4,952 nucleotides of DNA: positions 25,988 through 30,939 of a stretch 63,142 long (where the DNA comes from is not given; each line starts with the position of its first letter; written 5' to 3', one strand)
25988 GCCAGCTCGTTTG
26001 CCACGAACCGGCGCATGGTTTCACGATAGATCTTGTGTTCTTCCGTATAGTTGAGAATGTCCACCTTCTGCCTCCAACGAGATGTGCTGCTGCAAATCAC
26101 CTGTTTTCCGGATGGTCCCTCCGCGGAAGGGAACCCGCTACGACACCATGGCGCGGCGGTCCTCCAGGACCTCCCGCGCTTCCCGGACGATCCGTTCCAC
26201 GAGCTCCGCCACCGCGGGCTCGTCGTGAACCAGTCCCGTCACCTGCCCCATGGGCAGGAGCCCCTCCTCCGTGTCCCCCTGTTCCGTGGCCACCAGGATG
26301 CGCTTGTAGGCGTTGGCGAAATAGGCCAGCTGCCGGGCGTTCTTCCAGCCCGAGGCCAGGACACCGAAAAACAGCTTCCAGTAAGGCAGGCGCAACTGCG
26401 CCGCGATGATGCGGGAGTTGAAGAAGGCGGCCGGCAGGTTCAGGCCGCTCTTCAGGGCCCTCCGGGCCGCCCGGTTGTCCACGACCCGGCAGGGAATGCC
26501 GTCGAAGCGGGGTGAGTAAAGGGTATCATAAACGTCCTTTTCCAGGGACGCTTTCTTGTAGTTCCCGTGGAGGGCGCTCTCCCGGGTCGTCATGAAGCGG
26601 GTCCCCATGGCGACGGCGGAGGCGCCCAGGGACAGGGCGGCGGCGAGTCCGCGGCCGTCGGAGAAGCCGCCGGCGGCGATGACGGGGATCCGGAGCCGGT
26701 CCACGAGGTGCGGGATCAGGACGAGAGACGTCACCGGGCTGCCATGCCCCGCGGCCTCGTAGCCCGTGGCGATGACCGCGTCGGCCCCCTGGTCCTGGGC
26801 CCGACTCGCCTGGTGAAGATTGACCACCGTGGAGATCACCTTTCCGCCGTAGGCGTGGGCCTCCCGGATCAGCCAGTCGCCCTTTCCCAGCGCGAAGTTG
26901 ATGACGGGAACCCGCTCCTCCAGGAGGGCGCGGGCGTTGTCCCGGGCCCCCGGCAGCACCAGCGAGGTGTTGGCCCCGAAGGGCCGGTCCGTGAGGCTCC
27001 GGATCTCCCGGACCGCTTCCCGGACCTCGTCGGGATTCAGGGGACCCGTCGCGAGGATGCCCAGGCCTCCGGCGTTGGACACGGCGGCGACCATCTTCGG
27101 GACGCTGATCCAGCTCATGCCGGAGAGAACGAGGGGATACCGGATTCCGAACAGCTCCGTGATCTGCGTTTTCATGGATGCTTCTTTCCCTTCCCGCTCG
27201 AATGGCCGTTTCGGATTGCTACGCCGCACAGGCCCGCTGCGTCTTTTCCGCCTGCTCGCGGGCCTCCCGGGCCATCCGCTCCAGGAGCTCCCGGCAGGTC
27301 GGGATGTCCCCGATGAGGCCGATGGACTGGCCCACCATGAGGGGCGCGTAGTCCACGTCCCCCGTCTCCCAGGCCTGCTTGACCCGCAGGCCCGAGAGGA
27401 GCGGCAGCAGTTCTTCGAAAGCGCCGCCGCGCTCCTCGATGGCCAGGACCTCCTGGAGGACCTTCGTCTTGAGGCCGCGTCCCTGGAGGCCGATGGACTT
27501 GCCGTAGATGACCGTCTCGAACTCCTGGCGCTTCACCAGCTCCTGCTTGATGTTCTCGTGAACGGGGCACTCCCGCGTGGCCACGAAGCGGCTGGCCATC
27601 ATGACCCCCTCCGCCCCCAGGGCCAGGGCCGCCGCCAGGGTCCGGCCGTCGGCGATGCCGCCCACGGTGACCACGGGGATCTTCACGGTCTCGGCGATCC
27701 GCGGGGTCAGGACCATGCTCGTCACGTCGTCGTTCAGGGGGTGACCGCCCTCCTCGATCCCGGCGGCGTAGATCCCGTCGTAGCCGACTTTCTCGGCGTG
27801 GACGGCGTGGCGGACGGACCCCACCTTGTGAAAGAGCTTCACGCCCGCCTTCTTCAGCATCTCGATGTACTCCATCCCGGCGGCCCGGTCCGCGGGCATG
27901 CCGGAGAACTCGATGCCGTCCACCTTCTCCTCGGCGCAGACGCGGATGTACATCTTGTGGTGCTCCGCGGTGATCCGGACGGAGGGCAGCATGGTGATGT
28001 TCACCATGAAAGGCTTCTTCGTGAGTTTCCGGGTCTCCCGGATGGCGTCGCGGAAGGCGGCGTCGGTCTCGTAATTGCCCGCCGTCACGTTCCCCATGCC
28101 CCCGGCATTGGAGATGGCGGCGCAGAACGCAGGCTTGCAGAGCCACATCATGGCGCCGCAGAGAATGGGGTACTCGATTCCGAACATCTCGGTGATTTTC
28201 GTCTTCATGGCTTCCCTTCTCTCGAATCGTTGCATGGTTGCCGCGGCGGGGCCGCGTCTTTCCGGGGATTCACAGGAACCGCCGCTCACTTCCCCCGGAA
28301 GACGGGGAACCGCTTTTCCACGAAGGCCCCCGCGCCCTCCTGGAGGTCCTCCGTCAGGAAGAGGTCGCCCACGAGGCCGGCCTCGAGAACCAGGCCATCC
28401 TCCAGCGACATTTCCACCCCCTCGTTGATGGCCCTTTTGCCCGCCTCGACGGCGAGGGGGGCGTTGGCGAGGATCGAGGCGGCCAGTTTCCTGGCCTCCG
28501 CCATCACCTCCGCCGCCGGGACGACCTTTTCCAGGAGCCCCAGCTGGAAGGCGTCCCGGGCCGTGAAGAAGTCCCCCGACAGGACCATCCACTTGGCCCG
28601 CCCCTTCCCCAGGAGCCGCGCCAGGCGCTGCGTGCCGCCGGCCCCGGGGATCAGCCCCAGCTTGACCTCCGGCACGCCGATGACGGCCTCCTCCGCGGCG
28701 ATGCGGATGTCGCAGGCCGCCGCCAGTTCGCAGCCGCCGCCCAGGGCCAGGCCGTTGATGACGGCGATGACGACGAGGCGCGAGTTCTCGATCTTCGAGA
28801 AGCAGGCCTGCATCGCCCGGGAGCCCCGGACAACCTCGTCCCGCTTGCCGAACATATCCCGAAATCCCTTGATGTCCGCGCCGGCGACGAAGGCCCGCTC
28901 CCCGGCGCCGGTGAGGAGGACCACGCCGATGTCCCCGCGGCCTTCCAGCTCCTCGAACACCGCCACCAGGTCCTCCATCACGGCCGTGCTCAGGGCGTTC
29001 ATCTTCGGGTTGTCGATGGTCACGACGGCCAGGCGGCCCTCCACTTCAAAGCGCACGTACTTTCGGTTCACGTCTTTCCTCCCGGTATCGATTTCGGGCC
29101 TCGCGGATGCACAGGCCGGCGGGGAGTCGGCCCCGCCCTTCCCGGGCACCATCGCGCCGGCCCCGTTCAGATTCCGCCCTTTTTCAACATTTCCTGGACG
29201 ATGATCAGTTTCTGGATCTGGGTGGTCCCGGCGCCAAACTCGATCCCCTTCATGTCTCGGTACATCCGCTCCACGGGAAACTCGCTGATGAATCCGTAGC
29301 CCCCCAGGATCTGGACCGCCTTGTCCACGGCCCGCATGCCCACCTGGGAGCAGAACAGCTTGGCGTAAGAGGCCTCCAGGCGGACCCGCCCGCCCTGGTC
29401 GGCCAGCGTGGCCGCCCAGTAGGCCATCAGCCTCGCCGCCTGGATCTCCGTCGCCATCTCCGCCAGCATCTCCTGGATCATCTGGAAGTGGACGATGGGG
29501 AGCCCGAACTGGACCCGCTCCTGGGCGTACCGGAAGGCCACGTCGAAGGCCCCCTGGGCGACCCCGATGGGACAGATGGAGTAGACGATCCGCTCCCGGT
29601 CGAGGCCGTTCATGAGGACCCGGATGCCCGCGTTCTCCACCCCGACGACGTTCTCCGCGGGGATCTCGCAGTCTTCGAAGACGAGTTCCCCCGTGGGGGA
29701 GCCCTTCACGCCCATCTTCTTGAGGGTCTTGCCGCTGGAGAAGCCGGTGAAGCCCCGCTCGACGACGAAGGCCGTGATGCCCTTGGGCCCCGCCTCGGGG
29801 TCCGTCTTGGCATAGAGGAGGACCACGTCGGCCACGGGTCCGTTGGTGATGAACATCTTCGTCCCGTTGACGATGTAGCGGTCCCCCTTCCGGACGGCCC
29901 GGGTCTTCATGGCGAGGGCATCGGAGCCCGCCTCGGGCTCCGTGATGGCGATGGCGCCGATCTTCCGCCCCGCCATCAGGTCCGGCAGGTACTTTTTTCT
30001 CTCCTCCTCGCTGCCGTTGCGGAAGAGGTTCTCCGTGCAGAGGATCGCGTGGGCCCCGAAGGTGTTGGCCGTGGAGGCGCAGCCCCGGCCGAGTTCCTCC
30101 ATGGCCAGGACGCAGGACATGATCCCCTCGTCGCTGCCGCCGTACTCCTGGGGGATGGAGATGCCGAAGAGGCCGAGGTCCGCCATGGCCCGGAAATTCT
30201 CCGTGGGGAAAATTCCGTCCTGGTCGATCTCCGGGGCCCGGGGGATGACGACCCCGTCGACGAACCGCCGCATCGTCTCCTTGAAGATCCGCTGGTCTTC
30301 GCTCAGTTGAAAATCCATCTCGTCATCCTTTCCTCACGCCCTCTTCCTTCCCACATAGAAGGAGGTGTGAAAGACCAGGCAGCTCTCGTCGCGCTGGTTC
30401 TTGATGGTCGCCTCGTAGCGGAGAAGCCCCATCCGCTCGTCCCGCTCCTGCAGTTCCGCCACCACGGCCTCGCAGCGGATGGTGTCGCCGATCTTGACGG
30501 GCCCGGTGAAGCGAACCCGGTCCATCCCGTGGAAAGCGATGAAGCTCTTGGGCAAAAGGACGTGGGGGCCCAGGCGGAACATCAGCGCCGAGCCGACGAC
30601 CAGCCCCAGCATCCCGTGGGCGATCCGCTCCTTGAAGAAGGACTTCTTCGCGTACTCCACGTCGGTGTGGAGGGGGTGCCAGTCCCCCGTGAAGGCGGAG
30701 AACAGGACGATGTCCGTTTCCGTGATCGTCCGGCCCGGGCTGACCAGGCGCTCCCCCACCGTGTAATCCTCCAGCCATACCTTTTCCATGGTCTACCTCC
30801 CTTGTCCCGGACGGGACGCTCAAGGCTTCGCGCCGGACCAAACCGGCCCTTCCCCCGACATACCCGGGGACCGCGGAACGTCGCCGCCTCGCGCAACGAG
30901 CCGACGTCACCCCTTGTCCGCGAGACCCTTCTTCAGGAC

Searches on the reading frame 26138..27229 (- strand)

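Call 67: search_protein_families(library=pfam, proteins=[window:26138-27229:-], max_evalue=0.00001)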
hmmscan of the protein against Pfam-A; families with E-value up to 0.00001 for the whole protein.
window:26138-27229:- (363 aa): 3 families
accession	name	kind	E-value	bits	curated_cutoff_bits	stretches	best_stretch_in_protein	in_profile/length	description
PF03060.21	NMO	-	1.9e-63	215.3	28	2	102-349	109-330/331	Nitronate monooxygenase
PF00478.31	IMPDH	-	1.3e-12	47.8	25.6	1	14-219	18-246/345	IMP dehydrogenase / GMP reductase domain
PF01070.24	FMN_dh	-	6.2e-06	25.9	24.9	1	132-213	223-306/350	FMN-dependent dehydrogenase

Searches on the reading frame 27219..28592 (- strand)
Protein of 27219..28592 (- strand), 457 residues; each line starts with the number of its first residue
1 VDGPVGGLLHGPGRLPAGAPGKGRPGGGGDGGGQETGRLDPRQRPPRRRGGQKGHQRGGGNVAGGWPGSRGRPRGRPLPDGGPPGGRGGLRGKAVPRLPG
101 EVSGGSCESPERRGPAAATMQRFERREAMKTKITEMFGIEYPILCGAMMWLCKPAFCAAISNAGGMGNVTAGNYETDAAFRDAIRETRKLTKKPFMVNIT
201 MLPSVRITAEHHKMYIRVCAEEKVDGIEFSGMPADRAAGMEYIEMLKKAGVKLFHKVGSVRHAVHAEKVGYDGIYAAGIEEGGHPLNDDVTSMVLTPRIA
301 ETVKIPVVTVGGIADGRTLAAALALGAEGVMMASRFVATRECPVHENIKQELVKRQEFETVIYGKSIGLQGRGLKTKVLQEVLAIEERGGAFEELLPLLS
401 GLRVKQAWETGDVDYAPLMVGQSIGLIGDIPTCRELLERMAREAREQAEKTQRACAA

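Call 67: search_protein_families(library=pfam, proteins=[window:27219-28592:-], max_evalue=0.00001)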
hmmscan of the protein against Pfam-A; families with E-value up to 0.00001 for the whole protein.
window:27219-28592:- (457 aa): 3 families
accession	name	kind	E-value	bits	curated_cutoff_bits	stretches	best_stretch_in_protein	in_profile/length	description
PF03060.21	NMO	-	1.4e-51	176.3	28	1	131-441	2-329/331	Nitronate monooxygenase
PF00478.31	IMPDH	-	4.4e-09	36.2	25.6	1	127-350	21-253/345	IMP dehydrogenase / GMP reductase domain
PF01070.24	FMN_dh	-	2.6e-08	33.7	24.9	1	192-336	161-305/350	FMN-dependent dehydrogenase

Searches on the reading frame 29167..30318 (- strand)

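Call 67: search_protein_families(library=pfam, proteins=[window:29167-30318:-], max_evalue=0.00001)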
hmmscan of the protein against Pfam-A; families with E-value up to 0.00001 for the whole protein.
window:29167-30318:- (383 aa): 4 families
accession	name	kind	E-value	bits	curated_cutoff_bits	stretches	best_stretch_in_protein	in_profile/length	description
PF00441.29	Acyl-CoA_dh_1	-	4.7e-46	157.1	22.4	1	229-377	1-149/150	Acyl-CoA dehydrogenase, C-terminal domain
PF02771.21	Acyl-CoA_dh_N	-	1.5e-34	119.2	22.9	1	6-117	1-112/113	Acyl-CoA dehydrogenase, N-terminal domain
PF02770.24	Acyl-CoA_dh_M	-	1.2e-26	93.1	33.3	1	122-217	1-97/97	Acyl-CoA dehydrogenase, middle domain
PF08028.16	Acyl-CoA_dh_2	-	3.7e-19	69.8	22.7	1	247-357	4-124/134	Acyl-CoA dehydrogenase, C-terminal domain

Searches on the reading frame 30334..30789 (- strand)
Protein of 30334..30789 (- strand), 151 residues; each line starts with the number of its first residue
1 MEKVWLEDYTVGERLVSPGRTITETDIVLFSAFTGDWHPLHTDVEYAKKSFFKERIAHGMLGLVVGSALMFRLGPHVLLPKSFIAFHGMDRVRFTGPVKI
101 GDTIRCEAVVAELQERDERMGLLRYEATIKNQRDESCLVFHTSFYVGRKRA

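Call 67: search_protein_families(library=pfam, proteins=[window:30334-30789:-], max_evalue=0.00001)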
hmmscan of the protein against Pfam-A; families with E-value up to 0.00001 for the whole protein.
window:30334-30789:- (151 aa): 2 families
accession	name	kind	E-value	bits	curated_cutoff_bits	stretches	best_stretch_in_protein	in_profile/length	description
PF01575.25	MaoC_dehydratas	-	5.7e-26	91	27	1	15-120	10-112/123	MaoC like domain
PF13452.11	FAS1_DH_region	-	1e-10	42.3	22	1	20-136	12-128/132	FAS1-like, dehydratase domain region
